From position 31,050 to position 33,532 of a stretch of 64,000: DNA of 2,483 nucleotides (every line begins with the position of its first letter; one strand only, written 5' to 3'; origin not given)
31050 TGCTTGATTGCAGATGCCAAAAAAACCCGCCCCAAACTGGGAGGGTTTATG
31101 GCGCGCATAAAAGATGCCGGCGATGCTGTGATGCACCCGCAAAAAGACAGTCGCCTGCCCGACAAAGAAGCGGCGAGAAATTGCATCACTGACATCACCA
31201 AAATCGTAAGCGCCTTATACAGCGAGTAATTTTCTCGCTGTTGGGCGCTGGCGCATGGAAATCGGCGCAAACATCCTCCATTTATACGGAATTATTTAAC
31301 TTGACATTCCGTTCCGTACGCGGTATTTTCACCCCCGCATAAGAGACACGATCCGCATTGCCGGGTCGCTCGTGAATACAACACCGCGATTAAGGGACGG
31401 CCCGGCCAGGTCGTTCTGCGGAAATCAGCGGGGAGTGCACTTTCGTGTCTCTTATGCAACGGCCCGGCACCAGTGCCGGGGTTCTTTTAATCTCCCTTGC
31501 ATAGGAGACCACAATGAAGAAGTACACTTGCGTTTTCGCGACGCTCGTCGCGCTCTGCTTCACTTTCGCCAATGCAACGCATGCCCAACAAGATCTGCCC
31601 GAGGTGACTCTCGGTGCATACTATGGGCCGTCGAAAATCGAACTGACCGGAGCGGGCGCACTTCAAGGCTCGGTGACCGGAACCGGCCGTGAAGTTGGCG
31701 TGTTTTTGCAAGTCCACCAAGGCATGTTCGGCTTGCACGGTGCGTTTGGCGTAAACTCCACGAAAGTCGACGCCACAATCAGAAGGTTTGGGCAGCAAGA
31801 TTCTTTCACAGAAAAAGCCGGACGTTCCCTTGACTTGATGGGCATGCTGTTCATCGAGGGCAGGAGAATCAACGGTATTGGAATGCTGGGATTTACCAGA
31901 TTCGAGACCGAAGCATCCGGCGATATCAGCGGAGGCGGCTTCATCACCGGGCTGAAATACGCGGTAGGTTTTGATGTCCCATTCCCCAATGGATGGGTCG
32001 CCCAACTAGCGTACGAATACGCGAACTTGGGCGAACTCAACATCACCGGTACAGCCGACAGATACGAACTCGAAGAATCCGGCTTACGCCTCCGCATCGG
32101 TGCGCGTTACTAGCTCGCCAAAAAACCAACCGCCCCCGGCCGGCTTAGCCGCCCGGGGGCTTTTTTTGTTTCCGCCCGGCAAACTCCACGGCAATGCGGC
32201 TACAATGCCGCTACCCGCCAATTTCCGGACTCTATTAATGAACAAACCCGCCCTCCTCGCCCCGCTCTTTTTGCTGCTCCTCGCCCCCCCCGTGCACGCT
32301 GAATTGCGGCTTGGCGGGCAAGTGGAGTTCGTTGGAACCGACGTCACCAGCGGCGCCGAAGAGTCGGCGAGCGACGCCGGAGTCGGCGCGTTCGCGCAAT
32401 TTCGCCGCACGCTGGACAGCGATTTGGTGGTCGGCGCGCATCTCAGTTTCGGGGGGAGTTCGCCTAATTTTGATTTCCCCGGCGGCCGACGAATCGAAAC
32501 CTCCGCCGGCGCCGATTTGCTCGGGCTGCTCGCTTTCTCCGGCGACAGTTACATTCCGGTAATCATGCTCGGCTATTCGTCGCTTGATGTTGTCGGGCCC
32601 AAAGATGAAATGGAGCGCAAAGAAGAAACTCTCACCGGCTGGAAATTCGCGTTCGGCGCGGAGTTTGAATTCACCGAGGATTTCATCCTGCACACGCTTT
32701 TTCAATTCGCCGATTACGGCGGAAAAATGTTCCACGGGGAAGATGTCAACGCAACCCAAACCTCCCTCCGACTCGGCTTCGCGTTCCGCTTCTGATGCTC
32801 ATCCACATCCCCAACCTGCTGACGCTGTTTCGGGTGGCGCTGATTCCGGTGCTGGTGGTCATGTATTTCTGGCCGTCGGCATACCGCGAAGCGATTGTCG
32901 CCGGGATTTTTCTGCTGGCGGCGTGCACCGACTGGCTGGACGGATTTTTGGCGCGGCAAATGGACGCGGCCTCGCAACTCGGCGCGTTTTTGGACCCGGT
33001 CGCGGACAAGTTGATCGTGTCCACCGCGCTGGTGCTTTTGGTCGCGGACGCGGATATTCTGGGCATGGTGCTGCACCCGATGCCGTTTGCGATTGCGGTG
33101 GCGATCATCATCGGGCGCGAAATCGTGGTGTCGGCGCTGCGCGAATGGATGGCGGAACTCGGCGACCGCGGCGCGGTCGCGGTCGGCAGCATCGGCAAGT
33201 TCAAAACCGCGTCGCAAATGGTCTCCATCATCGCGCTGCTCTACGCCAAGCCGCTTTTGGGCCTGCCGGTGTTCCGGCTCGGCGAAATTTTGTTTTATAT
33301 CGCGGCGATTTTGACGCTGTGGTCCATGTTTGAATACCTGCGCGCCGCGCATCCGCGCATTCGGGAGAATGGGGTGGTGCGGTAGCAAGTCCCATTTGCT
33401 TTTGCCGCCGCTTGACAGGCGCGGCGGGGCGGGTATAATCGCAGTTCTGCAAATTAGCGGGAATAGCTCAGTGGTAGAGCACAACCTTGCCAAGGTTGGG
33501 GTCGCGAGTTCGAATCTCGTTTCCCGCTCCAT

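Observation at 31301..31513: Long structured leader with terminator and anti-SD hairpin upstream of an outer-membrane barrel gene (unclassified riboswitch/attenuator candidate)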

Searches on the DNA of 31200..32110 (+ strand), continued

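Call 77: search_with_rna_model(model_id=R1, sources=[L107, L108, L109, L110], max_evalue=10, filters=off, show_alignments=2)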
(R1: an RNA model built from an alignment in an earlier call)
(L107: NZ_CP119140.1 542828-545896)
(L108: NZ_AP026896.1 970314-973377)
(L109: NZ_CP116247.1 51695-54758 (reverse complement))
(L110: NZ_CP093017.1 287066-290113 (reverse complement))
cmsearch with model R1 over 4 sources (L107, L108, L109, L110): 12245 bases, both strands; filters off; matches with E-value up to 10: 44.
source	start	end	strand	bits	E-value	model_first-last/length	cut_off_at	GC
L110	2371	2509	+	12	0.18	1-150/150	no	0.6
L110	1480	1562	+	11.1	0.27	7-118/150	no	0.53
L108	2741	2801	+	10.3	0.39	1-150/150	no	0.7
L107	2324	2408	-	8.3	0.94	1-150/150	no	0.67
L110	565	609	-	8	1.1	1-150/150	no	0.62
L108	334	414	-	7.4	1.4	1-150/150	no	0.59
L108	696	735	+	7.3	1.5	1-150/150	no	0.55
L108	1995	2045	+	7.3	1.5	1-150/150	no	0.63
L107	1497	1528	+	7.3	1.5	36-95/150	no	0.44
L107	2775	2859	+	7.3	1.5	1-150/150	no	0.44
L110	2764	2840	-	6.6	2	1-150/150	no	0.49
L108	145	191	+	6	2.6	1-150/150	no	0.64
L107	2724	2847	-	5.8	2.9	1-150/150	no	0.44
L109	1506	1606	-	5.8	2.9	1-150/150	no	0.52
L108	376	441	+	5.4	3.3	1-150/150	no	0.56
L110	850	905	-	5.3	3.6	1-150/150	no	0.45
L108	1452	1567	-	5.3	3.6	1-150/150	no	0.56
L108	2634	2672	+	5.2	3.8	1-150/150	no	0.62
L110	263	313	-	5.1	3.8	1-150/150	no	0.49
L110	1938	1974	-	5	4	49-86/150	no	0.7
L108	169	198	-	4.8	4.5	1-150/150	no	0.63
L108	2437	2515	+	4.7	4.7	1-150/150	no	0.57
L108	2516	2564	+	4.6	4.9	1-150/150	no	0.59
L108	1485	1580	+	4.6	4.9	1-150/150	no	0.58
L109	2255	2313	+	4.4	5.3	1-150/150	no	0.73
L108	265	299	-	4.4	5.3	1-150/150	no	0.69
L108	114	153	-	4.4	5.4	1-150/150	no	0.57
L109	2527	2579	-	4.3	5.5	1-150/150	no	0.7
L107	2572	2622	-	4.3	5.5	1-150/150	no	0.71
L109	2587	2690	-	4.2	5.7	1-150/150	no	0.6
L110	341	381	-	4.2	5.9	1-150/150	no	0.63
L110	1943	1963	+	4.2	5.9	60-81/150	no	0.57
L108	1326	1402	+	4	6.2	1-150/150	no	0.53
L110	2485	2584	-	4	6.3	1-150/150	no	0.66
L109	2648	2695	+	3.6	7.5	1-150/150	no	0.67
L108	2401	2417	-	3.6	7.6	62-79/150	no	0.76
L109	2881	2945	-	3.5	7.9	1-150/150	no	0.75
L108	2257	2323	+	3.5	8.1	1-150/150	no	0.69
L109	106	167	-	3.5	8.1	1-150/150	no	0.6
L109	2023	2090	-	3.4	8.1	1-150/150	no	0.63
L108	429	526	-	3.4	8.2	1-150/150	no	0.63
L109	2291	2355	-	3.4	8.4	1-150/150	no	0.68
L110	2746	2787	+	3.3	8.6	1-150/150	no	0.48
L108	2999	3062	+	3.1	9.3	1-150/150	no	0.64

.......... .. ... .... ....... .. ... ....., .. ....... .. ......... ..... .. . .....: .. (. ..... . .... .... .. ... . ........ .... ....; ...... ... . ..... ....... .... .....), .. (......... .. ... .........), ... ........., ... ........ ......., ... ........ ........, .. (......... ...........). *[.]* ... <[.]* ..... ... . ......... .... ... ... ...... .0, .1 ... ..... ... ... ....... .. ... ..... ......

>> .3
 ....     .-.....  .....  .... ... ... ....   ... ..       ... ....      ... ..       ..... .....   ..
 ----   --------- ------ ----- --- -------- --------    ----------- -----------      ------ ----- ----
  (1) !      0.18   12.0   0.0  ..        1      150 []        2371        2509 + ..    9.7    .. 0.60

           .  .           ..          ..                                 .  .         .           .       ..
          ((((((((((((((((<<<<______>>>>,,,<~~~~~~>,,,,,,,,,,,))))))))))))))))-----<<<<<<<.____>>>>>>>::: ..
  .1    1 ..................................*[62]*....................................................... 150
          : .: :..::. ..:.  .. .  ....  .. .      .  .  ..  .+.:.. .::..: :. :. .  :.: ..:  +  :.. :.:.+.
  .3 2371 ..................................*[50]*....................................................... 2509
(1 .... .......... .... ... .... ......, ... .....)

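Call 80: search_rna_families(sources=[L100, L101, L105, L104], threshold=evalue, max_evalue=1)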
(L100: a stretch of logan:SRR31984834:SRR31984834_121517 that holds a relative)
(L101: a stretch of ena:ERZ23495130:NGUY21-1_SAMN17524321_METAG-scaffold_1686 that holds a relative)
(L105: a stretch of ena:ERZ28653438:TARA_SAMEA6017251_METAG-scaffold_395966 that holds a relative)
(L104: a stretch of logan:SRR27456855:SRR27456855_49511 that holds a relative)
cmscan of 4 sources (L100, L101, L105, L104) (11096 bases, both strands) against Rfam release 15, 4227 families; matches with E-value up to 1: 4.
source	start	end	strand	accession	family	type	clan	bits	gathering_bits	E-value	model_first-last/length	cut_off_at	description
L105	670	783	+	RF02221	sRNA-Xcc1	Gene; sRNA;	-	30.4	53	0.05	1-87/87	no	sRNA-Xcc1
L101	2617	2760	+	RF00126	ryfA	Gene; sRNA;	-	27.9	80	0.0006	1-296/296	no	ryfA RNA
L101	2572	2763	+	RF00022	GcvB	Gene;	-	26.7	42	0.013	1-204/204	no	GcvB RNA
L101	2733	2761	-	RF02601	BASRCI337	Gene; sRNA;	-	18.3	229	0.67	161-189/191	no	Brucella sRNA CI337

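Call 96: search_dna_similar(query=window:31337-31513:+, collection=plasmids, mode=distant, max_evalue=0.01, max_rows=10)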
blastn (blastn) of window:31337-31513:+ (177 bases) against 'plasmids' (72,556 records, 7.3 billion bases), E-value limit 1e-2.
No match.

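Call 97: search_dna_similar(query=window:31337-31513:+, collection=phages, mode=distant, max_evalue=0.01, max_rows=10)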
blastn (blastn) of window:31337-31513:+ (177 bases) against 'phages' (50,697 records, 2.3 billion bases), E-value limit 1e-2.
No match.

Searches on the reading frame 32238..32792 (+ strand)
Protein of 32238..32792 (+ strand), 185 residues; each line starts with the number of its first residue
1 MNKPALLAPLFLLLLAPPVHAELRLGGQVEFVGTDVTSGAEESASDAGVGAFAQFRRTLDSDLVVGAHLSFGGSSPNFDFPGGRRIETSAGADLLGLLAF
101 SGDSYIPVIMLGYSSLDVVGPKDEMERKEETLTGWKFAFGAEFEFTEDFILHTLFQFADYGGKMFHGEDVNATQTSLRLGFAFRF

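Call 7: search_protein_families(library=pfam, proteins=[window:32238-32792:+], max_evalue=0.01)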
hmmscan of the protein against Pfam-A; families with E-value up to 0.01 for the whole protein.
seq(185 aa): 1 family
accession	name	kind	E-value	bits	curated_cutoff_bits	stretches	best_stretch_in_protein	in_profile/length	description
PF13505.12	OMP_b-brl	-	8.4e-07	29.8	28.7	1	10-183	5-175/175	Outer membrane protein beta-barrel domain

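Call 83: search_protein_families(library=ncbifam, proteins=[window:32238-32792:+], max_evalue=0.01)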
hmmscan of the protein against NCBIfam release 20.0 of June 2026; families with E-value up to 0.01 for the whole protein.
seq(185 aa): 0 families

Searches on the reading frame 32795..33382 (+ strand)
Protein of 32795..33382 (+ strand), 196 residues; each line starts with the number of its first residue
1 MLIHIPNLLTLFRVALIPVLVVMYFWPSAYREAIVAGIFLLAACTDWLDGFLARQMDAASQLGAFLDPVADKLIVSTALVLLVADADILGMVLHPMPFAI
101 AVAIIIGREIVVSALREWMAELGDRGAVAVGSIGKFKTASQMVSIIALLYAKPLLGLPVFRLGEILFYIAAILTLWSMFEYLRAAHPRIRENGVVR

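Call 15: find_related_loci(query=window:32795-33382:+, collection=genome_contigs, flank=6000)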
Query window:32795-33382:+ (196 aa) in genome_contigs; peptide patterns used: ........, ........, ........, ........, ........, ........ (x = any residue, [..] = any of these).
231 stretches matched a pattern; 135 encode a relative of the query (tblastn E <= 1e-3); the best 80 are kept; 80 distinct loci.
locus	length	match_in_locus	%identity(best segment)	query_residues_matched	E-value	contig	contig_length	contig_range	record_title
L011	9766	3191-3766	76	1-192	2e-92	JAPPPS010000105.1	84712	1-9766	MAG: Gammaproteobacteria bacterium isolate STY2_bin_1 NODE_6_length_84712_cov_58.3937, whole genome shotgun sequence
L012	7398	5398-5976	73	1-193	3e-90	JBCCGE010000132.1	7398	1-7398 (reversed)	MAG: Pseudomonadota bacterium isolate P01_B01_bin.36 k141_2553583_length_7398_cov_13.3026, whole genome shotgun sequence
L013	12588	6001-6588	76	1-196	4e-90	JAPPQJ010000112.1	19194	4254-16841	MAG: Gammaproteobacteria bacterium isolate STY4_bin_4 NODE_393_length_19194_cov_25.9888, whole genome shotgun sequence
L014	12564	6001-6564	76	1-193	2e-85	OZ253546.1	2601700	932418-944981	MAG: Candidatus Poriferihabitaceae bacterium isolate 463de4ad-0157-4836-b656-1c8ed91a77ea genome assembly, chromosome: 1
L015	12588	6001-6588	68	5-192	1e-70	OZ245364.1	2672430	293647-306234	MAG: Candidatus Poriferihabitaceae bacterium isolate ad906cb3-1d1f-494b-88e6-7833d0e38aa3 genome assembly, chromosome: 1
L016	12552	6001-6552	57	4-187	9e-59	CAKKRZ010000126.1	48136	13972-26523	Acidiferrobacterales bacterium isolate Hainich-H52-bin118-1 genome assembly, contig: H52-bin118_1_Hain_H52_02um_R3_327_l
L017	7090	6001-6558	52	1-193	4e-57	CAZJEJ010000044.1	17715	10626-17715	MAG TPA_asm: uncultured Gammaproteobacteria bacterium isolate binchicken_co121_47 genome assembly, contig: NODE_1997_len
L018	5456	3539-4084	56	3-191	8e-57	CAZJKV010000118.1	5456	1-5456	MAG TPA_asm: uncultured Chromatiales bacterium isolate SRP217488_co1_178 genome assembly, contig: NODE_16519_length_5456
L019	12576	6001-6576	79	1-192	6e-93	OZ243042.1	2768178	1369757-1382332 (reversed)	MAG: Candidatus Poriferihabitaceae bacterium isolate 49d6dd85-0fda-43e6-b460-8c6e23e76669 genome assembly, chromosome: 1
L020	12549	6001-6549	54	2-191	3e-54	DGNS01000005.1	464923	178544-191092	MAG TPA_asm: Thiotrichaceae bacterium UBA4486 UBA4486_contig_37, whole genome shotgun sequence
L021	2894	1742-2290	53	2-191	2e-53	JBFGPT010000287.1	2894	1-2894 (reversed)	MAG: Gammaproteobacteria bacterium isolate Mix_sand04.2021.02.G.14 k141_2947460_length_2894_cov_5.0000, whole genome sho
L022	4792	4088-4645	49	1-193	3e-51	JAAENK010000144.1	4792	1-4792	MAG: Gammaproteobacteria bacterium isolate Bse_30 BseG_CONTIG1888486, whole genome shotgun sequence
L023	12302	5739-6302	50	1-192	8e-51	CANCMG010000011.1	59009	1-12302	MAG: Alcaligenaceae bacterium isolate JR-MC-G-240519-161 genome assembly, contig: JR-MC-G-240519-C705, whole genome shot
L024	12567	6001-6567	49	1-193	6e-51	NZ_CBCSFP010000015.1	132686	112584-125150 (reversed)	Bordetella tumulicola strain CIP111922T isolate CIP111922T NODE_0015, whole genome shotgun sequence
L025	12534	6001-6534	54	3-187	6e-51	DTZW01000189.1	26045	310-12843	MAG TPA_asm: Gammaproteobacteria bacterium isolate UWMA-0258 NODE_2567_length_26045_cov_0.545672, whole genome shotgun s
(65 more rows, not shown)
